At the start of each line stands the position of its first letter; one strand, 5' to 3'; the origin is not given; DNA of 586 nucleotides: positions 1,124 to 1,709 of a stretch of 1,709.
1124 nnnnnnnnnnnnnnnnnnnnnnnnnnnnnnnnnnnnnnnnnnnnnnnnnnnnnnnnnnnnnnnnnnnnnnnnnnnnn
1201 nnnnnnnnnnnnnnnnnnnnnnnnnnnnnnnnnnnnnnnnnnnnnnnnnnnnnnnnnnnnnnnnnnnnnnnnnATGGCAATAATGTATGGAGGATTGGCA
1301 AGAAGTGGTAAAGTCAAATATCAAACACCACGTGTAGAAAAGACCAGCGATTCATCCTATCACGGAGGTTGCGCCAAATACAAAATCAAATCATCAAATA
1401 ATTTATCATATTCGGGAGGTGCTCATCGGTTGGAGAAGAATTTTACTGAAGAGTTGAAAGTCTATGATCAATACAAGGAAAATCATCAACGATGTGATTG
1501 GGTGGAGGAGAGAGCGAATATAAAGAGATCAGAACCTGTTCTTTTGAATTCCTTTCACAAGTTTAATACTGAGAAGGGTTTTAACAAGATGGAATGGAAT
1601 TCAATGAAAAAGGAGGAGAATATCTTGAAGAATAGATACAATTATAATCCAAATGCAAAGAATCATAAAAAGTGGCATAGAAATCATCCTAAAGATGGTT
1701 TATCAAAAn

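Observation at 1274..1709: eS30-like N-terminus fused to an unrelated long K/N/E-rich ORF (possible chimeric or exon-shuffled gene)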

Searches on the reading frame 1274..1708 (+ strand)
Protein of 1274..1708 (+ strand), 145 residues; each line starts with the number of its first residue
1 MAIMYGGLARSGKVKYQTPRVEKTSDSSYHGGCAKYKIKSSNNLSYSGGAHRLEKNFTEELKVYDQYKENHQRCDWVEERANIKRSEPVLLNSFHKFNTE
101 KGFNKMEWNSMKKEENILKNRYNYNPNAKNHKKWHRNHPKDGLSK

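Call 7: search_protein_families(library=pfam, proteins=[window:1274-1708:+], max_evalue=10)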
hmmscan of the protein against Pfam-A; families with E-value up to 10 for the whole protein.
window:1274-1708:+ (145 aa): 1 family
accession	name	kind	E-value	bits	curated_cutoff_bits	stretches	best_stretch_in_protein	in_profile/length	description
PF04758.19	Ribosomal_S30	-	4.7e-06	27.1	27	1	6-27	4-25/58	Ribosomal protein S30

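Call 8: search_solved_structures(query=window:1274-1708:+, max_evalue=10, show_alignments=3)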
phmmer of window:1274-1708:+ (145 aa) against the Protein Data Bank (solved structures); distinct sequences matched with E-value up to 10: 59.
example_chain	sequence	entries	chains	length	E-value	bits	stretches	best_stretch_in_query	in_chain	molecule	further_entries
7olc_Se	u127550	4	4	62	7.2e-05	26.2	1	3-56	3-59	40S ribosomal protein S30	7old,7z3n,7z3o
8oo0_Se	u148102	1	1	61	8.1e-05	26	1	3-56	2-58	40S ribosomal protein S30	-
3j16_E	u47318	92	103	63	0.00022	24.6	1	1-34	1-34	40S ribosomal protein S30E | 40S ribosomal protein S30 | 40S ribosomal protein rpS30 (S30e)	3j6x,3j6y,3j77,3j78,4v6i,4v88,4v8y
9xa9_h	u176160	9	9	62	0.00024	24.5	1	3-54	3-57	40S ribosomal protein S30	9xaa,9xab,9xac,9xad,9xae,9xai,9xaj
7nrd_Sg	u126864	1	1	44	0.00042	23.7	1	4-34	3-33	40S ribosomal protein S30-A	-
6zvi_P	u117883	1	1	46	0.00045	23.6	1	4-34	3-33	40S ribosomal protein S30-A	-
6xu6_Ae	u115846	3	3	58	0.00048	23.5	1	5-42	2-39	40S ribosomal protein S30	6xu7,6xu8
7zrs_Ae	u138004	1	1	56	0.00052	23.4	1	4-34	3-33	40S ribosomal protein S30-A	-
4u3m_E0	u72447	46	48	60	0.00057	23.3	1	4-34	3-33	40S ribosomal protein S30-A | ES30 | Small ribosomal subunit protein eS30A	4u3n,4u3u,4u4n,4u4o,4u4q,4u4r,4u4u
5ndw_e0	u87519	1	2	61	0.00057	23.3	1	4-34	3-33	40S ribosomal protein S30-A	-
4u3m_e0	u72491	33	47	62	0.0006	23.2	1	4-34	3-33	40S ribosomal protein S30-A | Small ribosomal subunit protein eS30A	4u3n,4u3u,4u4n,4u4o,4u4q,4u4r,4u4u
3j7a_6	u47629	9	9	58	0.0014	22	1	3-50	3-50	40S ribosomal protein eS30 | 40S ribosomal protein S30 | Small ribosomal subunit protein eS30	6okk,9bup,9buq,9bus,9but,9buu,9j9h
7nrc_Sg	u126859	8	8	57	0.0018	21.7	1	5-34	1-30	40S ribosomal protein S30-A | Small ribosomal subunit protein eS30A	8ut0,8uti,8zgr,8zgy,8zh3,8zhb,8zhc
4v6w_Ae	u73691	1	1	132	0.0019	21.6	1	4-41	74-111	40S ribosomal protein S30, isoform A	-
9axt_Ak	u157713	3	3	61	0.002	21.5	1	3-34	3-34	Small ribosomal subunit protein eS30B | Small ribosomal subunit protein eS30A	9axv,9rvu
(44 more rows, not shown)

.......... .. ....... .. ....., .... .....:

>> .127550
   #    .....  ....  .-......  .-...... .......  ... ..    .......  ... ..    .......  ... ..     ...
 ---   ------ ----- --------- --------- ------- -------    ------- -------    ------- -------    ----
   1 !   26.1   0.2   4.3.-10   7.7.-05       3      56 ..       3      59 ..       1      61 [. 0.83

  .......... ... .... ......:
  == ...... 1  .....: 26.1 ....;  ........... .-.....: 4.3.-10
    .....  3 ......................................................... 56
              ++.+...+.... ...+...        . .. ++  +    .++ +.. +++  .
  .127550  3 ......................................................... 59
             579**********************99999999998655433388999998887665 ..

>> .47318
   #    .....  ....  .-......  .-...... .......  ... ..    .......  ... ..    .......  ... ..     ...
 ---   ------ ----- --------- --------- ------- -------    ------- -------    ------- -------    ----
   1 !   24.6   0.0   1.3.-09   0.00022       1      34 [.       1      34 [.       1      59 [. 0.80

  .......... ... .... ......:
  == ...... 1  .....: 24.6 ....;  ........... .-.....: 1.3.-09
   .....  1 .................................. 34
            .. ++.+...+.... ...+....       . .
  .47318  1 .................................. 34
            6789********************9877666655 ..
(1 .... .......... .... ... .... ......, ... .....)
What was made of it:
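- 1346..1450 (+): Codons 25-59: degenerate, collinear remainder of the eS30 domain (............-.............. against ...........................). The RRF core is deleted. The PDB alignment spans 3-56 (call 8).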

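Call 9: find_homologous_proteins(query=window:1274-1708:+, max_evalue=0.01)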
Query window:1274-1708:+ (145 aa): 5 proteins with E <= 0.01 among 13 candidates.
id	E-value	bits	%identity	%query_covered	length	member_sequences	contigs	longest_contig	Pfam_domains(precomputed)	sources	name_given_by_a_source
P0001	1.5e-91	322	99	99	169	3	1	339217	PF04758.20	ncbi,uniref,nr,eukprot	ncbi:predicted protein [Naegleria gruberi]|uniref:Predicted protein n=2 Tax=Naegleria gruberi TaxID=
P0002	2.3e-64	234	71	99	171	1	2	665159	PF04758.20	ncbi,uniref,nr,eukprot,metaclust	ncbi:predicted protein [Naegleria gruberi]|uniref:Predicted protein n=1 Tax=Naegleria gruberi TaxID=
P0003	3.9e-26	110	47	97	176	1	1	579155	PF04758.20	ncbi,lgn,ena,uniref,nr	ncbi:hypothetical protein FDP41_006432 [Naegleria fowleri]|uniref:Uncharacterized protein n=1 Tax=Na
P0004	3.6e-24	103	42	97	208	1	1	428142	PF04758.20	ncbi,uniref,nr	ncbi:hypothetical protein C9374_009951 [Naegleria lovaniensis]|uniref:Uncharacterized protein n=1 Ta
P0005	2.6e-14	71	36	97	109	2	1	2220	PF04758.20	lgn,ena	-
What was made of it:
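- On eS30 / Pfam PF04758 Ribosomal_S30: 42-47% identity between Naegleria species (call 9).
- Fast evolution (42-47% identity between Naegleria species, call 9) and many divergent copies are unusual for a core translation component. Identity between Naegleria species is 42-47% (call 9).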

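Call 12: find_encoding_contigs(protein=P0001, flank=6000, max_places=4)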
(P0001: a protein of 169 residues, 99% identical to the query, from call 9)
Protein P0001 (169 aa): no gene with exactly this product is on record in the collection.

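Call 13: find_encoding_contigs(protein=P0002, flank=4000, max_places=4)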
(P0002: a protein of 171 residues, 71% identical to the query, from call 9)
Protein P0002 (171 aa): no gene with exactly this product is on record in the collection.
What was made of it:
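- Tried and rejected: find_encoding_contigs has no record of the N. gruberi models P0001 and P0002 (calls 12, 13). dN/dS was therefore measured on N. fowleri and N. lovaniensis orthologues.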

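Call 14: find_encoding_contigs(protein=P0003, flank=4000, max_places=4)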
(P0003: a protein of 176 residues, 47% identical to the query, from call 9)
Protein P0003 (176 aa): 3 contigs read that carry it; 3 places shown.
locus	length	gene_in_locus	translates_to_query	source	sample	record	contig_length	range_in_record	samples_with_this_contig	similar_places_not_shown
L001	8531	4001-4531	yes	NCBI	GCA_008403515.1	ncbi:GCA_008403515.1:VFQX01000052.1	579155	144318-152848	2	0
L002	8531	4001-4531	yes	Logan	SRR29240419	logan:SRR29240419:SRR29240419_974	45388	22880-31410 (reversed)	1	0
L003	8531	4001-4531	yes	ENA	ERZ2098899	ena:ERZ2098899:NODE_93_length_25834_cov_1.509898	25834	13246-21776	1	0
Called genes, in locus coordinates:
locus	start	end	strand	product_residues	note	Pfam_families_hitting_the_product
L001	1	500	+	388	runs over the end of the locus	PF01368:DHH, PF02833:DHHA2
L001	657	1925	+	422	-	-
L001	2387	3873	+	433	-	PF21403:OTU1_UBXL (faint), PF05021:NPL4 (weak)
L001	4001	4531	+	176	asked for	PF04758:Ribosomal_S30 (weak)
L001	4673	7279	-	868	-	PF13964:Beta-prop_Calicin (faint), PF25210:Kelch_FKB95 (faint), PF01344:Kelch_1 (faint), PF24681:Kelch_KLHDC2_KLHL20_DRC7, PF13415:Beta-prop_FBX42, PF24981:Beta-prop_ATRN-LZTR1, PF13854:Kelch_HCF, PF00651:BTB, +1 more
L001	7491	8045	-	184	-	-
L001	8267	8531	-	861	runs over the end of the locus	-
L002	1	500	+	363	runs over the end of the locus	PF01368:DHH, PF02833:DHHA2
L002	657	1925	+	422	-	-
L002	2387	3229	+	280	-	PF05021:NPL4 (weak)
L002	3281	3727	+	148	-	PF05021:NPL4 (faint)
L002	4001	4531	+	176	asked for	PF04758:Ribosomal_S30 (weak)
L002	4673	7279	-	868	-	PF13964:Beta-prop_Calicin (faint), PF25210:Kelch_FKB95 (faint), PF01344:Kelch_1 (faint), PF24681:Kelch_KLHDC2_KLHL20_DRC7, PF13415:Beta-prop_FBX42, PF24981:Beta-prop_ATRN-LZTR1, PF13854:Kelch_HCF, PF00651:BTB, +1 more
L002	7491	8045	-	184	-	-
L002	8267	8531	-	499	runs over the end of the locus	-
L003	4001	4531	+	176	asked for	PF04758:Ribosomal_S30 (weak)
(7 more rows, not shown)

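Call 15: find_encoding_contigs(protein=P0005, flank=4000, max_places=4)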
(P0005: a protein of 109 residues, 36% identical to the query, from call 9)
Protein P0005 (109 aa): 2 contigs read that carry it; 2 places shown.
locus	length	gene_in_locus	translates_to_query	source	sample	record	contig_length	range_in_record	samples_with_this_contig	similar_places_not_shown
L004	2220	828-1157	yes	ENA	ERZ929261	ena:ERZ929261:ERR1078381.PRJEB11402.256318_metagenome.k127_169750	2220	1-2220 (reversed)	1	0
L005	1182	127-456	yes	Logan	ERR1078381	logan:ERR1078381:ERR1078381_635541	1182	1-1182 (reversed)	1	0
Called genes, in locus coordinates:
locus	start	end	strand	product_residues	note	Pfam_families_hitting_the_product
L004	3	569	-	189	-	?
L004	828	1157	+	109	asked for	PF04758:Ribosomal_S30 (weak)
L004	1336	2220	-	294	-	?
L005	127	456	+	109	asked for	PF04758:Ribosomal_S30 (weak)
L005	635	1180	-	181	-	?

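Call 27: search_protein_representatives(alignment_id=A2)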
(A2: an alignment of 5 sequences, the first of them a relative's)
Query: 5 sequences, 176 profile positions. Proteins with E-value up to 0.001 (for the whole library): 33; up to 1e-10: 14; up to 1e-30: 6. The best 33 are listed.
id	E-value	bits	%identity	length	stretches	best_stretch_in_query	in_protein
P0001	4.5e-80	284.1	-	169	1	1-170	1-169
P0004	4.4e-79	280.9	-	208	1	1-170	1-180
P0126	1.1e-46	175.4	-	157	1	3-149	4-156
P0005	1.0e-43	165.7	-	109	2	86-150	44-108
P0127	4.5e-38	147.3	-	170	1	4-156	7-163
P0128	3.6e-32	128.1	-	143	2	80-148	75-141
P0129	7.8e-29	117.2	-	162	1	6-158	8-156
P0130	4.0e-25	105.2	-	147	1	7-152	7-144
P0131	1.5e-21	93.6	-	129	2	3-57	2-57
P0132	1.8e-18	83.5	-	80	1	77-149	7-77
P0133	9.9e-18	81.1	-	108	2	85-149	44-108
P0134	2.5e-15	73.3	-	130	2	80-150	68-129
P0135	1.2e-12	64.6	-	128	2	1-63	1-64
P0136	7.7e-12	61.9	-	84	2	10-55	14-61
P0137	2.6e-09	53.6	-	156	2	3-37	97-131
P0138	6.0e-08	49.2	-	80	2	124-148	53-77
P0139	1.4e-06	44.8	-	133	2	8-54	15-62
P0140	2.5e-05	40.7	-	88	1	3-67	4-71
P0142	5.4e-05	39.6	-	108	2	1-38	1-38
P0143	6.4e-05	39.4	-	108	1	98-148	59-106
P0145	3.0e-04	37.2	-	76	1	3-68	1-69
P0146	3.4e-04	37.0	-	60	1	3-43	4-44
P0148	6.0e-04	36.2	-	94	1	3-41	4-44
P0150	6.8e-04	36.0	-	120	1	3-38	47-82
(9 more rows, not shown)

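Call 29: list_cluster_members(proteins=[P0126, P0127, P0128, P0129, P0130, P0131, P0132, P0133, P0134, P0135])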
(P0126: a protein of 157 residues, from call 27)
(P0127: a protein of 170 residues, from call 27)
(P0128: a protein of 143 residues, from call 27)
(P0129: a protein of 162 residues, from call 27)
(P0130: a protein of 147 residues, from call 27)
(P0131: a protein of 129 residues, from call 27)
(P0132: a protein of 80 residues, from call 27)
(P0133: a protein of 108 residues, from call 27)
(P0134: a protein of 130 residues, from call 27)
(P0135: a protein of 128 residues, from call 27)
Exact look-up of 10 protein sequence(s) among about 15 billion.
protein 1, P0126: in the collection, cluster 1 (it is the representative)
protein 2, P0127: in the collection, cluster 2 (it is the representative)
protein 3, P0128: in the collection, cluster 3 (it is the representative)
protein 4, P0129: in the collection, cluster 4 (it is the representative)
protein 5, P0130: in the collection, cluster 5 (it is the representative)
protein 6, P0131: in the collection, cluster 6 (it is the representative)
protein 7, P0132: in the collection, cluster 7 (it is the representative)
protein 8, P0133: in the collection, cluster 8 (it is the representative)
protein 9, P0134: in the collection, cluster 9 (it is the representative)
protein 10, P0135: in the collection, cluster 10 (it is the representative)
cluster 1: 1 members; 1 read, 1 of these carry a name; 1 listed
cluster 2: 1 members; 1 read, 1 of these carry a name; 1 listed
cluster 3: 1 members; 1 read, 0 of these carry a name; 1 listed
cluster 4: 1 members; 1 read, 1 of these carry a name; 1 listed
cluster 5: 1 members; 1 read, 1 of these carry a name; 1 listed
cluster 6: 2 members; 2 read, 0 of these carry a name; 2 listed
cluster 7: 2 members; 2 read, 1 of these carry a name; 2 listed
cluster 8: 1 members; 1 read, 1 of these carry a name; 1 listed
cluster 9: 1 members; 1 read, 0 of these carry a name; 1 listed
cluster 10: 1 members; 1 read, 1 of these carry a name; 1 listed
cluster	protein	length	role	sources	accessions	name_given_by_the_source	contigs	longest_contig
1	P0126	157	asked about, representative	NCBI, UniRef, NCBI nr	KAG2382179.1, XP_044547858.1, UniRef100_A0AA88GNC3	hypothetical protein C9374_005381 [Naegleria lovaniensis] | Uncharacterized protein n=1 Tax=Naegleria lovaniensis TaxID=51637 RepID=A0AA88GNC3_NAELO | uncharacterized protein C9374_005381 [Naegleria lovaniensis]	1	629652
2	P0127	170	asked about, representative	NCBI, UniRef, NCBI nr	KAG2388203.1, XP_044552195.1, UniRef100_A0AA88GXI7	hypothetical protein C9374_001053 [Naegleria lovaniensis] | Uncharacterized protein n=1 Tax=Naegleria lovaniensis TaxID=51637 RepID=A0AA88GXI7_NAELO | uncharacterized protein C9374_001053 [Naegleria lovaniensis]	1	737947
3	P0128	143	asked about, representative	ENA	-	-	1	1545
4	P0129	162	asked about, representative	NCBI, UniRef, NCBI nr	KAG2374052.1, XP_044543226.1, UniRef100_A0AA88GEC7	hypothetical protein C9374_011131 [Naegleria lovaniensis] | Uncharacterized protein n=1 Tax=Naegleria lovaniensis TaxID=51637 RepID=A0AA88GEC7_NAELO | uncharacterized protein C9374_011131 [Naegleria lovaniensis]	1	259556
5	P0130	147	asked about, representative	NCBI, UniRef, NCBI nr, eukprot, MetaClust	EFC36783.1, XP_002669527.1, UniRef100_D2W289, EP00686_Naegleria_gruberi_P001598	predicted protein [Naegleria gruberi] | Predicted protein n=1 Tax=Naegleria gruberi TaxID=5762 RepID=D2W289_NAEGR | uncharacterized protein NAEGRDRAFT_75501 [Naegleria gruberi]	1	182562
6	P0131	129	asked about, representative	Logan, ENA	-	-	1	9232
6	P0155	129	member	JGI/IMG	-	-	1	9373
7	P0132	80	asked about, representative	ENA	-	-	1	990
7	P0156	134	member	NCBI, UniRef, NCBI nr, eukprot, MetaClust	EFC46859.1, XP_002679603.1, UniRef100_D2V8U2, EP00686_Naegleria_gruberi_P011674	predicted protein [Naegleria gruberi] | Predicted protein n=1 Tax=Naegleria gruberi TaxID=5762 RepID=D2V8U2_NAEGR | uncharacterized protein NAEGRDRAFT_65282 [Naegleria gruberi]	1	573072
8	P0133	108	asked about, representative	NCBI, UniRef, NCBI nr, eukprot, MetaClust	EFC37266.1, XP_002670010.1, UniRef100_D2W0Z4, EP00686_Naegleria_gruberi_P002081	predicted protein [Naegleria gruberi] | Predicted protein n=1 Tax=Naegleria gruberi TaxID=5762 RepID=D2W0Z4_NAEGR | uncharacterized protein NAEGRDRAFT_75033 [Naegleria gruberi]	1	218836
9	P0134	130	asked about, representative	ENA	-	-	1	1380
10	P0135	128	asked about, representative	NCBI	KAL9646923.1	hypothetical protein ABK040_013782 [Willaertia magna]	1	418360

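Call 31: list_cluster_members(proteins=[P0145, P0146, P0150, P0140, P0142, P0148, P0136, P0138, P0139, P0143])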
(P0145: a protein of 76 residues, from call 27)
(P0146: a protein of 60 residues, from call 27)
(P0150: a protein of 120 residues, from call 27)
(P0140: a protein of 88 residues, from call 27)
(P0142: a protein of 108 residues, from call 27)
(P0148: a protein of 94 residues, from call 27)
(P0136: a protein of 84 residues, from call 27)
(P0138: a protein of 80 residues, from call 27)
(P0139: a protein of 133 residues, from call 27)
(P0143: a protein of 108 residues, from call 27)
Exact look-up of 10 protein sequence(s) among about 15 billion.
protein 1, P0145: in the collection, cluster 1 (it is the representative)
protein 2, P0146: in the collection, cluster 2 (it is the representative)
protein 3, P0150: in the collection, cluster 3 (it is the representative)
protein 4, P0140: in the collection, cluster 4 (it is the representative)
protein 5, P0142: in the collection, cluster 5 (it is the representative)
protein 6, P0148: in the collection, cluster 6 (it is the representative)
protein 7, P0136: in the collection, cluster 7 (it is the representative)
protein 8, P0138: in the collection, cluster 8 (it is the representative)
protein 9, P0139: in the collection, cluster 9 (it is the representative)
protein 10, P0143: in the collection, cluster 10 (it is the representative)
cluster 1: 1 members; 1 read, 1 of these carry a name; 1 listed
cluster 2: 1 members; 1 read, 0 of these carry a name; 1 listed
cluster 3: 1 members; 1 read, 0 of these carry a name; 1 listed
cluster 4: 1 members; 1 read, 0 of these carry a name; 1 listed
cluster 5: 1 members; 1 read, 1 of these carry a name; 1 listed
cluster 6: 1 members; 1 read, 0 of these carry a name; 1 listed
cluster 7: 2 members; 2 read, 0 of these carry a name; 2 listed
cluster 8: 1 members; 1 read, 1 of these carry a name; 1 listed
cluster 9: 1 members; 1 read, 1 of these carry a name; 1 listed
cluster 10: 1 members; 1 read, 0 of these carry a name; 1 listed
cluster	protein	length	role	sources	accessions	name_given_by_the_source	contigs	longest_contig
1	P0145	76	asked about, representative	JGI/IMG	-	small subunit ribosomal protein S30e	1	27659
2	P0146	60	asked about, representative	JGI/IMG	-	-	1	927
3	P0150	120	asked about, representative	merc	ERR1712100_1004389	-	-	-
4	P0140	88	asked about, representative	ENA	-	-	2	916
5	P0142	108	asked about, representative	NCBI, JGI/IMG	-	ribosomal protein S30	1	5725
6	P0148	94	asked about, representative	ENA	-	-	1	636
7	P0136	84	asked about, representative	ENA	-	-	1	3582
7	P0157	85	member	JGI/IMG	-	-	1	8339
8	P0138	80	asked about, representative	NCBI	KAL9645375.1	hypothetical protein ABK040_002574 [Willaertia magna]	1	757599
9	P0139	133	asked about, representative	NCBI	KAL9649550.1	hypothetical protein ABK040_003228 [Willaertia magna]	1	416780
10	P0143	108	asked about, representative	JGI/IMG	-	-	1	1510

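Call 36: find_homologous_proteins(query=A5, max_evalue=1)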
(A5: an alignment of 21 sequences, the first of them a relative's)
Query A5 (21 sequences) (169 aa, profile of the alignment): 24 proteins with E <= 1 among 1644 candidates.
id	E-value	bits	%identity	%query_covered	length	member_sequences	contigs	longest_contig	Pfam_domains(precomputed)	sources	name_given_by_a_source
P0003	9.2e-52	193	47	93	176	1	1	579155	PF04758.20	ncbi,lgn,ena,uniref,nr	ncbi:hypothetical protein FDP41_006432 [Naegleria fowleri]|uniref:Uncharacterized protein n=1 Tax=Na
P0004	9.2e-46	173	43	95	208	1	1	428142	PF04758.20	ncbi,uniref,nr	ncbi:hypothetical protein C9374_009951 [Naegleria lovaniensis]|uniref:Uncharacterized protein n=1 Ta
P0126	1.5e-45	173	40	88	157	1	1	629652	-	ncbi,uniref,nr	ncbi:hypothetical protein C9374_005381 [Naegleria lovaniensis]|uniref:Uncharacterized protein n=1 Ta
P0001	2.2e-45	172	100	100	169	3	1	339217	PF04758.20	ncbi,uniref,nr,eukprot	ncbi:predicted protein [Naegleria gruberi]|uniref:Predicted protein n=2 Tax=Naegleria gruberi TaxID=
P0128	4.4e-44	168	41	86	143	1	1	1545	PF04758.20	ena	-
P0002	6.7e-44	167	69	100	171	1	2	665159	PF04758.20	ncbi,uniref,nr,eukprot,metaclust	ncbi:predicted protein [Naegleria gruberi]|uniref:Predicted protein n=1 Tax=Naegleria gruberi TaxID=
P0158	2.4e-40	156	41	87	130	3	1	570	PF04758.20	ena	-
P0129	3.5e-40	155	42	85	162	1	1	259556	-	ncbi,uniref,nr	ncbi:hypothetical protein C9374_011131 [Naegleria lovaniensis]|uniref:Uncharacterized protein n=1 Ta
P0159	2.0e-39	153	43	92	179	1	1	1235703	PF04758.20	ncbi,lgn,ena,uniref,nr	ncbi:hypothetical protein FDP41_000624 [Naegleria fowleri]|uniref:Uncharacterized protein n=1 Tax=Na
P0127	2.9e-39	152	37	86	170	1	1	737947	-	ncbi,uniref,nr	ncbi:hypothetical protein C9374_001053 [Naegleria lovaniensis]|uniref:Uncharacterized protein n=1 Ta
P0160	3.4e-38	149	42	86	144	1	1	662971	PF04758.20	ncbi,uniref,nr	ncbi:hypothetical protein C9374_004537 [Naegleria lovaniensis]|uniref:Uncharacterized protein n=1 Ta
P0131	6.9e-36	141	39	80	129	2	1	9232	PF04758.20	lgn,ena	-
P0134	3.4e-35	139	34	81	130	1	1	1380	PF04758.20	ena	-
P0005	3.1e-30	123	38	88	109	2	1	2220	PF04758.20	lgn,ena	-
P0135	6.0e-30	122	32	78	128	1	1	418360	PF04758.20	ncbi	ncbi:hypothetical protein ABK040_013782 [Willaertia magna]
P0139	6.4e-26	109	43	27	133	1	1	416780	-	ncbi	ncbi:hypothetical protein ABK040_003228 [Willaertia magna]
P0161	3.6e-24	104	34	89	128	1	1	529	PF04758.20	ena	-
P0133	6.5e-24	103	29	83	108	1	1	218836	-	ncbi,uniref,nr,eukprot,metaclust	ncbi:predicted protein [Naegleria gruberi]|uniref:Predicted protein n=1 Tax=Naegleria gruberi TaxID=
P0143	1.4e-23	102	63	17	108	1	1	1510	-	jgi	-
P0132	1.9e-21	95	52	37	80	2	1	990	-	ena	-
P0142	1.2e-17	82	63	18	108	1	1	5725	PF04758.20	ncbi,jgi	jgi:ribosomal protein S30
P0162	4.1e-15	74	60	18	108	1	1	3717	PF04758.20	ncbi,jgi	jgi:ribosomal protein S30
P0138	6.8e-15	74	94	11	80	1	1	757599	-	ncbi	ncbi:hypothetical protein ABK040_002574 [Willaertia magna]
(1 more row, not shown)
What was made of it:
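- Closest known: Ribosomal-protein-like assembly factors such as Rlp24. Different: This family is restricted to Naegleria and Willaertia (call 36), is expanded and evolves fast.
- The family is fast-evolving, expanded and lineage-specific (calls 9, 36).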
